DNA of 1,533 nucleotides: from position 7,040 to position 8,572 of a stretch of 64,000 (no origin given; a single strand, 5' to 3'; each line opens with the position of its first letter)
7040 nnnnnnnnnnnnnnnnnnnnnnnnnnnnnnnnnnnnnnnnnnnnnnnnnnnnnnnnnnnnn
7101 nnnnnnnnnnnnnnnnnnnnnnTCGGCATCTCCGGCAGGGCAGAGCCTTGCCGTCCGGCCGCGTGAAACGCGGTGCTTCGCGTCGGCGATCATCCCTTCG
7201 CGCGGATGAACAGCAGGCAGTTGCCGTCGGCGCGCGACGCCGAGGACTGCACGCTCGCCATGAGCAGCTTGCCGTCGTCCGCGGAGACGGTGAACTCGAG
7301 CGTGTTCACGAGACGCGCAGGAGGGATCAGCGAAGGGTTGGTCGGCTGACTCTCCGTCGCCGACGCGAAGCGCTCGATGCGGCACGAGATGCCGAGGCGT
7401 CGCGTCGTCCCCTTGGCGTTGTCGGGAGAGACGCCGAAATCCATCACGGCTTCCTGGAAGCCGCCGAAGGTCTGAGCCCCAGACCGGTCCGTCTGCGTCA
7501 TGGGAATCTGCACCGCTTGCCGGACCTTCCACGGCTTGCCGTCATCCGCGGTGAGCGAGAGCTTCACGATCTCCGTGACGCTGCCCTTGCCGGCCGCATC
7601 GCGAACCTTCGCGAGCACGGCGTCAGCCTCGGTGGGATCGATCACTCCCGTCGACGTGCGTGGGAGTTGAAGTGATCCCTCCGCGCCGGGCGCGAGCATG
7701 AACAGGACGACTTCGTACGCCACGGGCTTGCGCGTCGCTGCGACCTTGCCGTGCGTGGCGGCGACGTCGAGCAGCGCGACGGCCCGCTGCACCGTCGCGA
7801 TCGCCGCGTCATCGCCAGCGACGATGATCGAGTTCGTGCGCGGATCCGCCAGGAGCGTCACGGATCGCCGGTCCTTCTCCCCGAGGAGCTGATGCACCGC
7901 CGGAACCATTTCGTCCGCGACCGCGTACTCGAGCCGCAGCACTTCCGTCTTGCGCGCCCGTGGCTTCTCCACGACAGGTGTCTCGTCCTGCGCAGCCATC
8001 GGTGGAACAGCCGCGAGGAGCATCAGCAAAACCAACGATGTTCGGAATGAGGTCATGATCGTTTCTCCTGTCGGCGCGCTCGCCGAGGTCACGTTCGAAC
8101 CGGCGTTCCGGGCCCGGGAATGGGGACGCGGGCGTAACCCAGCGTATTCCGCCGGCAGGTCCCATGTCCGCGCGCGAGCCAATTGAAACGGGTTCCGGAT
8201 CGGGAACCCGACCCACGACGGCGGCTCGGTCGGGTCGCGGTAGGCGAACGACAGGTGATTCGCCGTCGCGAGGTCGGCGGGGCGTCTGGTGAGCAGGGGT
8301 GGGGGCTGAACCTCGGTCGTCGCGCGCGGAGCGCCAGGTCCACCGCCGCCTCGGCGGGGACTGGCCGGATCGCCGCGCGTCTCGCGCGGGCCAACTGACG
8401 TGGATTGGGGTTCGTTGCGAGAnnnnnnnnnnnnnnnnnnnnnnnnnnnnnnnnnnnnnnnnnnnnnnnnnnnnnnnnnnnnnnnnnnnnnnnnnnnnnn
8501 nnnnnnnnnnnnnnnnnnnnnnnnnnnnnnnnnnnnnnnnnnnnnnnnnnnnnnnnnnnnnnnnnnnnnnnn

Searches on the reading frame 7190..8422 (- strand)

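Call 32: search_protein_families(library=pfam, proteins=[window:7190-8422:-], max_evalue=0.00001)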
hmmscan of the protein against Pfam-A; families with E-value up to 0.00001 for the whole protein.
window:7190-8422:- (410 aa): 1 family
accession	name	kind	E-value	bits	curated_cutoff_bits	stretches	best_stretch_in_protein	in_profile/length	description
PF03958.22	Secretin_N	-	3.6e-13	50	28.2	1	159-222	1-67/69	Bacterial type II/III secretion system short domain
